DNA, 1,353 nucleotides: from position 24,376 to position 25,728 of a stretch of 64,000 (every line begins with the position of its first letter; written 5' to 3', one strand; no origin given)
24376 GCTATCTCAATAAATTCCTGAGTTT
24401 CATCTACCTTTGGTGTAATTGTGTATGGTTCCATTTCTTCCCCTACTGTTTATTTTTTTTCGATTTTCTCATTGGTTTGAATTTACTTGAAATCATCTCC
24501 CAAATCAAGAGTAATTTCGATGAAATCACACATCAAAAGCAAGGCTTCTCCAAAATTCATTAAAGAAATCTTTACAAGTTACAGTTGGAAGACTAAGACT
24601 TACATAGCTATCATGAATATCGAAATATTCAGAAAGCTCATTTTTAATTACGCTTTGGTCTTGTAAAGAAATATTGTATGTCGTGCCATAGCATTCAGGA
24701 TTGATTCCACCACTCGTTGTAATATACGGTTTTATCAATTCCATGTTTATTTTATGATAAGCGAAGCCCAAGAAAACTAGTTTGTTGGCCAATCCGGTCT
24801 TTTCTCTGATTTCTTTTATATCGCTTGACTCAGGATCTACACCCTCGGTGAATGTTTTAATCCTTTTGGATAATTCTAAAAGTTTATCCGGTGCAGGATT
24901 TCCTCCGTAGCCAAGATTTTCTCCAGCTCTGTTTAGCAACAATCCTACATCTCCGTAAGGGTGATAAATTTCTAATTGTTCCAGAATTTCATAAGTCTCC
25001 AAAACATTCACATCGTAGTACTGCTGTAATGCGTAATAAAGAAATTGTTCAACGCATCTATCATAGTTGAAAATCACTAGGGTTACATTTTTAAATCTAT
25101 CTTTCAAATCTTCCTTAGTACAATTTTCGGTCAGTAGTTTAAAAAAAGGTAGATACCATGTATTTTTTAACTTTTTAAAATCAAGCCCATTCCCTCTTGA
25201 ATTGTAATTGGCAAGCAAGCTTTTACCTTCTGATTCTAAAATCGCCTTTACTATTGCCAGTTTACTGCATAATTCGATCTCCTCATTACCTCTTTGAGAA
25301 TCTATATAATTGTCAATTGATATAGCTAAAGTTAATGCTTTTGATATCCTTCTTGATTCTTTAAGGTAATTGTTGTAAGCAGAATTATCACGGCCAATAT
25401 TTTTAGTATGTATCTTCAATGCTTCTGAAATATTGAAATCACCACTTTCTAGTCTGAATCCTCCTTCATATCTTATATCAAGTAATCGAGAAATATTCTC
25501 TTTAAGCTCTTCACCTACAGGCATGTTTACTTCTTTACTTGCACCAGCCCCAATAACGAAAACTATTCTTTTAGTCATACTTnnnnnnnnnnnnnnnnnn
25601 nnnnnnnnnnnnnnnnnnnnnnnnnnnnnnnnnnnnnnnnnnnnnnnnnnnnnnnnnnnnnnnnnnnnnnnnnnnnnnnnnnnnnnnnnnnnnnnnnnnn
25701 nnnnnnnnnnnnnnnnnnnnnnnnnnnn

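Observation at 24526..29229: Four-gene operon: DUF1883-TIR / ABC ATPase / HNH / SIR2 (Septu-like core bracketed by Thoeris-like NADase domains)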

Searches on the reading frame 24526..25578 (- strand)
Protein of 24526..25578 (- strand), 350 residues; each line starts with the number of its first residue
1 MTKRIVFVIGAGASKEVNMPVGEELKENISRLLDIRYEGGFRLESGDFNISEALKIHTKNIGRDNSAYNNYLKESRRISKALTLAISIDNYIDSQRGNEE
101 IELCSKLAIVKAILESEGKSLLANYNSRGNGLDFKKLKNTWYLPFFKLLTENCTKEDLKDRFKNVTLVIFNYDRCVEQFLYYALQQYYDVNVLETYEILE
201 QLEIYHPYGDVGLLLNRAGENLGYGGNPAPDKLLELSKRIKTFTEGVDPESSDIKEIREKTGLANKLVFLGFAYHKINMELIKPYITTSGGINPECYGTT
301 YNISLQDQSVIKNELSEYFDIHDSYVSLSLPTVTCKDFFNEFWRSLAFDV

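Call 3: search_protein_families(library=pfam, proteins=[window:24526-25578:-], max_evalue=0.01)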
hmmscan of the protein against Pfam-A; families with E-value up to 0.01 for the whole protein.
window:24526-25578:- (350 aa): 0 families

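Call 4: search_protein_families(library=padloc, proteins=[window:24526-25578:-], max_evalue=0.01)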
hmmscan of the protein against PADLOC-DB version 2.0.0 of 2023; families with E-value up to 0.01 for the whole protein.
window:24526-25578:- (350 aa): 1 family
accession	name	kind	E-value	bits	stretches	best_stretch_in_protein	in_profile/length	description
PDLC02408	Aga_SIR2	-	0.00088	16.5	0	3-34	6-37/343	Class II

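Call 11: search_protein_families(library=ncbifam, proteins=[window:24526-25578:-], max_evalue=0.1)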
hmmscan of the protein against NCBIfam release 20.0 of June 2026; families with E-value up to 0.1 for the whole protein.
window:24526-25578:- (350 aa): 0 families

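Call 13: find_homologous_proteins(query=window:24526-25578:-, max_evalue=0.001)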
Query window:24526-25578:- (350 aa): 2379 proteins with E <= 0.001 among 6417 candidates; the best 120 are listed.
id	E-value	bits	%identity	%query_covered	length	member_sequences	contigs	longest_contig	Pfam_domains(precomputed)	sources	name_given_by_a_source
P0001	3.1e-231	785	100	100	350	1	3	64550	-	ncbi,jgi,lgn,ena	-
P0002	4.2e-119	416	57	99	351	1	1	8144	-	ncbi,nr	ncbi:MAG: hypothetical protein GQ534_10020 [Candidatus Delongbacteria bacterium]|nr:hypothetical pro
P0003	9.4e-108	379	53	99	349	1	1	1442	-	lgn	-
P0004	2.4e-107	377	51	99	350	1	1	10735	-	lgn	-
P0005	2.9e-106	374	51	99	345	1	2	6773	-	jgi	jgi:hypothetical protein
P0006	3.6e-106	373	51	99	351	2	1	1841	-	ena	-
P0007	6.1e-106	373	52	99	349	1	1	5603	-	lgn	-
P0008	1.2e-105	372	51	99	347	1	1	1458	-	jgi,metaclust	metaclust:\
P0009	6.1e-105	369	52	99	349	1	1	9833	-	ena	-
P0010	1.1e-104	369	51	99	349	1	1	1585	-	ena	-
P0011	1.3e-104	368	50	99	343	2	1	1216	-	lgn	-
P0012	2.9e-104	367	52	99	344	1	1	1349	-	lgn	-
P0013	6.2e-104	366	50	99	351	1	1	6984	-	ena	-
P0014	7.2e-104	366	49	99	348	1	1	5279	-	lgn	-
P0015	9.9e-104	365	51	99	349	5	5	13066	-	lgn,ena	-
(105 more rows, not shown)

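Call 14: search_solved_structures(query=window:24526-25578:-, max_evalue=10, show_alignments=2)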
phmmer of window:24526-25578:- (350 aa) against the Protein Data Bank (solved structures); distinct sequences matched with E-value up to 10: 1.
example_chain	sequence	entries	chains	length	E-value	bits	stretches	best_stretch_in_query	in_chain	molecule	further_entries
6qu9_H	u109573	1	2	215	1.4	11.4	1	265-343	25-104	FAB 4B12 heavy chain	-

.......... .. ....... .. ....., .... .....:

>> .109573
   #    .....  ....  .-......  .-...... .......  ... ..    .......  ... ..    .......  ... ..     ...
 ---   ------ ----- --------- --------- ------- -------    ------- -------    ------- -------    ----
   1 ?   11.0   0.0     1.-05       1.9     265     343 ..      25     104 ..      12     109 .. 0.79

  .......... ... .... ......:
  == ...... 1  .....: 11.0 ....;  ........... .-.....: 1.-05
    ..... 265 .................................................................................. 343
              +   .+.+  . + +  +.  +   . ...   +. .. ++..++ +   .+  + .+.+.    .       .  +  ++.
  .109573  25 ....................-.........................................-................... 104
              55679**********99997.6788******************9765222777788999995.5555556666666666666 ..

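Call 17: search_solved_structures(query=A1, max_evalue=10, show_alignments=3)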
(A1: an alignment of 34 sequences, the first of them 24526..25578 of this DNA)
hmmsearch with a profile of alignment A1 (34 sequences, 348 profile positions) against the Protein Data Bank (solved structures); distinct sequences matched with E-value up to 10: 2.
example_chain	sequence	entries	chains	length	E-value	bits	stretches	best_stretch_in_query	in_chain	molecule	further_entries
9v1j_sf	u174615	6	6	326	0.39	12.9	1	4-78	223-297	40S ribosomal protein S4, putative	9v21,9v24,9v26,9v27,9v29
8vx7_A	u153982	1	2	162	1.2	11.3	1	23-87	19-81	CID7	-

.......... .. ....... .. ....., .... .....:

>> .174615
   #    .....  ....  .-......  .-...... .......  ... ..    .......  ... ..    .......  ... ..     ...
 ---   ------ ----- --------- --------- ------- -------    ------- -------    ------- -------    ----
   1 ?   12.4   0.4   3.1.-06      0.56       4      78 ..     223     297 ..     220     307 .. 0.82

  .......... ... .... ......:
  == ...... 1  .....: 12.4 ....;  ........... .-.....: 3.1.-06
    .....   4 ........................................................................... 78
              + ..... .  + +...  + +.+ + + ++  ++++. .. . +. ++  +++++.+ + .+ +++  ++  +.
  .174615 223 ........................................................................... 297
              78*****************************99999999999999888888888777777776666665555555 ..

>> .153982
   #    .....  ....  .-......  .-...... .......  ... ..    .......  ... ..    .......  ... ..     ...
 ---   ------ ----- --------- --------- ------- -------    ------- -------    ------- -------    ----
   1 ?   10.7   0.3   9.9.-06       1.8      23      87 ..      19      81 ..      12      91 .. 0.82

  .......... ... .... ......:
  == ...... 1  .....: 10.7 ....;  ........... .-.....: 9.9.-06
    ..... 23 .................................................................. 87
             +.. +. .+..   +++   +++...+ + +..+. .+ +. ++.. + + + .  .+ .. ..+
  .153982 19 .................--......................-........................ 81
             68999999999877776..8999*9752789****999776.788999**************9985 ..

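Call 18: find_related_loci(query=A1, collection=genome_contigs, flank=10000)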
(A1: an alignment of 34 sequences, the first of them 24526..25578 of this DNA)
Query A1 (350 aa) in genome_contigs; peptide patterns used: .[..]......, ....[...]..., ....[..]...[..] (x = any residue, [..] = any of these).
306 stretches matched a pattern; 204 encode a relative of the query (tblastn E <= 1e-3); the best 80 are kept; 80 distinct loci.
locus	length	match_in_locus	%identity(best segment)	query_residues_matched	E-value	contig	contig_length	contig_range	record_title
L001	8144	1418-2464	57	1-348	7e-126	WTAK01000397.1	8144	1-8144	MAG: Candidatus Delongbacteria bacterium isolate GLR157 c_000000445311, whole genome shotgun sequence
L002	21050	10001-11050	49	1-344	3e-107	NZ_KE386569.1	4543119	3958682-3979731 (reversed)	Methylobacter luteus IMV-B-3098 MetluDRAFT_scaffold1.1, whole genome shotgun sequence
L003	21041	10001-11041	49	1-348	1e-105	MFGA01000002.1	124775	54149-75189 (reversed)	MAG: Candidatus Falkowbacteria bacterium RIFOXYA2_FULL_38_12 rifoxya2_full_scaffold_108, whole genome shotgun sequence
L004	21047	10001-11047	48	1-348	2e-105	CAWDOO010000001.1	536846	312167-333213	MAG: uncultured Gammaproteobacteria bacterium isolate MFD04716.bin.2.80 genome assembly, contig: contig_12607, whole gen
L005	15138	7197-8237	48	1-348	5e-103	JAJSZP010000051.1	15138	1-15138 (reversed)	MAG: Deltaproteobacteria bacterium isolate SM14434BFWG172 FWG172_EthSRB1_contig051_0015138bp, whole genome shotgun seque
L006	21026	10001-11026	49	6-348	4e-101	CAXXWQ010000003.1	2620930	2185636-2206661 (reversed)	MAG: uncultured Desulfosarcina sp. isolate addc1e71-6912-457b-9547-3a5b1613f324 genome assembly, contig: contig_3, whole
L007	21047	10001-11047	47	1-350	7e-101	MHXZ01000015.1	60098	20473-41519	MAG: Planctomycetes bacterium GWF2_41_51 gwf2_scaffold_1209, whole genome shotgun sequence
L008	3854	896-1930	48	1-348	3e-100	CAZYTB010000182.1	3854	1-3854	MAG TPA_asm: uncultured Campylobacterales bacterium isolate SRP128015_co3_377 genome assembly, contig: NODE_35624_length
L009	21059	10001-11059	48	1-348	1e-98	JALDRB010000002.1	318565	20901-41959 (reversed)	MAG: Candidatus Scalindua sp. isolate RBC_AMX3 BC1.64.fa-2, whole genome shotgun sequence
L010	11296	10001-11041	46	1-348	3e-97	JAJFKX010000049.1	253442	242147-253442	MAG: Gammaproteobacteria bacterium isolate OFTM154 OFTM154_48, whole genome shotgun sequence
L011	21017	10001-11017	46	1-348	4e-97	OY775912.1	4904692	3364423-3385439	MAG: Anaerohalosphaeraceae bacterium isolate 978f9c3d-91dc-4e11-95ec-8fa255ba7f00 genome assembly, chromosome: 1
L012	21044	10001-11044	47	1-348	2e-96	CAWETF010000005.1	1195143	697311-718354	MAG: uncultured delta proteobacterium isolate MFD01476.bin.1.246 genome assembly, contig: contig_7338, whole genome shot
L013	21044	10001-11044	44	3-348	1e-93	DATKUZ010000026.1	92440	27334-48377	MAG TPA_asm: Sulfuriferula sp. isolate SMAG_U14120 k141_465359, whole genome shotgun sequence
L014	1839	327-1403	43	6-349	3e-96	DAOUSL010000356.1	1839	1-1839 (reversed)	MAG TPA_asm: Thioploca sp. isolate CSMAG_545 CSMAG_545_k127_141959_length_1839_cov_25.0000, whole genome shotgun sequenc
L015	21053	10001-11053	46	1-350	3e-100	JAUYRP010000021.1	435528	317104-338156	MAG: Methylophilus sp. isolate C5_maxbin.038 C5_k141_237854, whole genome shotgun sequence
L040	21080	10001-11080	44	1-348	6e-82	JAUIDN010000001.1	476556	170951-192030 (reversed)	MAG: Alphaproteobacteria bacterium isolate 7_bin.75 NODE_31_length_476556_cov_1.731723, whole genome shotgun sequence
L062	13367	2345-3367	41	1-348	6e-76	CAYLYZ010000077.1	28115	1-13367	MAG TPA_asm: uncultured bacterium isolate SRP077602_co7_566 genome assembly, contig: NODE_8325_length_28115_cov_20.52637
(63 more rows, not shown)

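Call 29: predict_structure(alignment_id=A1)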
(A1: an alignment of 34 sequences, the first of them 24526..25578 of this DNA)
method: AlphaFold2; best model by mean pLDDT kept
length: 350 residues; sequences in the alignment: 34
mean_pLDDT: 90.5   pTM: 0.90
mean pLDDT of the five models: 90.5, 89.6, 88.3, 88.0, 87.9
residues with pLDDT >= 90: 269; 70-90: 55; 50-70: 22; < 50: 4
segments of 3 or more residues with pLDDT < 50: none
pLDDT, mean of each block of 10 residues (from residue 1): 90 95 96 95 96 97 94 97 91 91 97 96 69 93 97 94 96 94 95 93 93 65 89 95 75 90 95 91 72 88 94 91 79 96 89
secondary structure, 60 per line:
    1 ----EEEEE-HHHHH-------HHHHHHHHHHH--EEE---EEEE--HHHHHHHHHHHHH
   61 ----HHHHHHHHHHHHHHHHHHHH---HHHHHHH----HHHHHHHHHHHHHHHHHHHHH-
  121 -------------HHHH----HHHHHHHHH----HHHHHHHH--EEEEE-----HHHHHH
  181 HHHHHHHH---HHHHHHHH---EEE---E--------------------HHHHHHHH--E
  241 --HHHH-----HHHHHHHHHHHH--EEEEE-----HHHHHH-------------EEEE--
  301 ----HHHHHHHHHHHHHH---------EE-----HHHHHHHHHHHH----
elements in order: E5-9 H11-15 H23-33 E36-38 E42-45 H48-60 H65-84 H88-94 H99-119 H134-137 H142-150 H155-162 E165-169 H175-188 H192-199 E203-205 H230-237 H243-246 H252-263 E266-270 H276-281 E295-298 H305-318 H335-346

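Call 34: fold_search(model_id=the predicted structure, library=pdb)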
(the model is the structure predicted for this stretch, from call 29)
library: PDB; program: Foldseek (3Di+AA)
matches with E <= 10: 441; with E <= 0.001: 13
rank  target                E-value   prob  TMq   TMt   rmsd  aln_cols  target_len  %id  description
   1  8zsf_A                9.1e-05  1.00  0.40  0.49   9.1       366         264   12  CryoEM Helical Structure of KomC (released 2025-12-10)
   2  8su9_D                1.7e-04  1.00  0.40  0.36  12.2       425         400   12  E. coli SIR2-HerA complex (hexamer HerA bound with dodecamer Sir2) (released 2024-03-27)
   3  8jl0_A                2.8e-04  1.00  0.37  0.24  11.2       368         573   15  Cryo-EM structure of the prokaryotic SPARSA system complex (released 2024-01-24)
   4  8sub_F                3.9e-04  1.00  0.47  0.42   9.4       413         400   13  E. coli SIR2-HerA complex (dodecamer SIR2 pentamer HerA) (released 2023-12-27)
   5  8sub_E                4.1e-04  1.00  0.45  0.41   9.8       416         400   13  E. coli SIR2-HerA complex (dodecamer SIR2 pentamer HerA) (released 2023-12-27)
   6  8suw_F                5.0e-04  1.00  0.45  0.41   9.8       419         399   12  E. coli SIR2-HerA complex (dodecamer SIR2 bound 4 protomers of HerA) (released 2024-03-27)
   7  8sub_K                5.0e-04  1.00  0.41  0.37  11.1       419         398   13  E. coli SIR2-HerA complex (dodecamer SIR2 pentamer HerA) (released 2023-12-27)
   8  8sub_B                6.3e-04  1.00  0.46  0.42  11.2       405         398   13  E. coli SIR2-HerA complex (dodecamer SIR2 pentamer HerA) (released 2023-12-27)
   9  8sub_A                7.3e-04  1.00  0.44  0.40  10.5       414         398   12  E. coli SIR2-HerA complex (dodecamer SIR2 pentamer HerA) (released 2023-12-27)
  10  9v12_i                7.7e-04  1.00  0.37  0.46  11.8       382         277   11  Helical structure of KomBCMUT in complex with dITP and NAD (released 2025-12-24)
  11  8wyc_C                7.7e-04  1.00  0.36  0.45  10.2       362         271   12  Cryo-EM structure of DSR2 (H171A)-tube-NAD+ (partial) complex (released 2024-04-10)
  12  8sub_D                8.6e-04  1.00  0.45  0.40  11.3       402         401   14  E. coli SIR2-HerA complex (dodecamer SIR2 pentamer HerA) (released 2023-12-27)
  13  8jkz_A                9.6e-04  1.00  0.39  0.26  12.3       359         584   16  Cryo-EM structure of the prokaryotic SPARSA system complex (released 2024-01-24)
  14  8uae_F                1.1e-03  1.00  0.45  0.42   9.3       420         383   13  E. coli Sir2_HerA complex (12:6) with ATPgamaS (released 2023-12-27)
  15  8yg1_C                1.2e-03  1.00  0.37  0.45   9.9       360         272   11  The Dimer Structure of DSR2 alone (released 2025-03-05)
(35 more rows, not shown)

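Call 46: search_protein_families(library=pfam, alignment_id=A1, max_evalue=5)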
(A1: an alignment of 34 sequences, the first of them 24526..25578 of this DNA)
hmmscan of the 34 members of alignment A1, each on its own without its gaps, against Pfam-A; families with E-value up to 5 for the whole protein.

A. member 1, window:24526-25578:- (350 aa): 0 families

B. families by the number of members that match (of 34 scanned): 20 families
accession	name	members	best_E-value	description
PF13289.12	SIR2_2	10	0.0003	SIR2-like domain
PF16121.10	40S_S4_C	6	0.00075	40S ribosomal protein S4 C-terminus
PF05659.16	RPW8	2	0.077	Arabidopsis broad-spectrum mildew resistance protein RPW8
PF19713.4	DUF6208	1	0.0049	Family of unknown function (DUF6208)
PF05983.16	Med7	1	0.0062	MED7 protein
PF02022.25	Integrase_Zn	1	0.0079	Integrase Zinc binding domain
PF17473.7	DUF5426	1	0.03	Family of unknown function (DUF5426)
PF02629.25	CoA_binding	1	0.036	CoA binding domain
PF06580.19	His_kinase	1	0.037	Histidine kinase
PF24854.1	DUF7728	1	0.044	Domain of unknown function (DUF7728)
PF25569.1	TPR_ZFYVE26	1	0.055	ZFYVE26-like, TPR repeats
PF19821.5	Phage_capsid_2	1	0.074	Phage capsid protein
PF13333.12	rve_2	1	0.095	Integrase core domain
PF09392.15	T3SS_needle_F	1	0.12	Type III secretion needle MxiH, YscF, SsaG, EprI, PscF, EscF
PF19891.5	DUF6364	1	0.13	Family of unknown function (DUF6364)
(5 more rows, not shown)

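Call 51: search_protein_families(library=pfam, alignment_id=A3, max_evalue=0.00001)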
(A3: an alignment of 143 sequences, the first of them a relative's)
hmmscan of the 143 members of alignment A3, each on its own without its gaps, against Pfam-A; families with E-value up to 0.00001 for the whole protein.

A. member 1, L001:196-1098:+ (300 aa): 1 family
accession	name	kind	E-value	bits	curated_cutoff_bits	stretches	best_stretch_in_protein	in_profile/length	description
PF10543.14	ORF6N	-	2.4e-38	130.7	27.8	1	28-112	1-86/86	ORF6N domain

B. families by the number of members that match (of 143 scanned): 146 families (the first 25 are shown)
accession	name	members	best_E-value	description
PF05221.23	AdoHcyase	2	9.1e-68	S-adenosyl-L-homocysteine hydrolase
PF00248.27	Aldo_ket_red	2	1.1e-62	Aldo/keto reductase family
PF00670.27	AdoHcyase_NAD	2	9.4e-53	S-adenosyl-L-homocysteine hydrolase, NAD binding domain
PF04828.22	GFA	2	3.5e-31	Glutathione-dependent formaldehyde-activating enzyme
PF00753.33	Lactamase_B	2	4.2e-18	Metallo-beta-lactamase superfamily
PF08937.16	ThsB_TIR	2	1.4e-10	Thoeris protein ThsB, TIR-like domain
PF02826.25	2-Hacid_dh_C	2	7.6e-07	D-isomer specific 2-hydroxyacid dehydrogenase, NAD binding domain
PF03710.21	GlnE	1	1.2e-140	Glutamate-ammonia ligase adenylyltransferase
PF00171.27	Aldedh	1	1.8e-137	Aldehyde dehydrogenase family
PF02867.20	Ribonuc_red_lgC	1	1.1e-134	Ribonucleotide reductase, barrel domain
PF00375.23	SDF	1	2.8e-95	Sodium:dicarboxylate symporter family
PF13576.12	Pentapeptide_3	1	2.7e-75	Pentapeptide repeats (9 copies)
PF12002.13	MgsA_C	1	6.2e-67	MgsA AAA+ ATPase C terminal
PF00724.26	Oxidored_FMN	1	4e-64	NADH:flavin oxidoreductase / NADH oxidase family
PF00999.27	Na_H_Exchanger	1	1.1e-57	Sodium/hydrogen exchanger, transmembrane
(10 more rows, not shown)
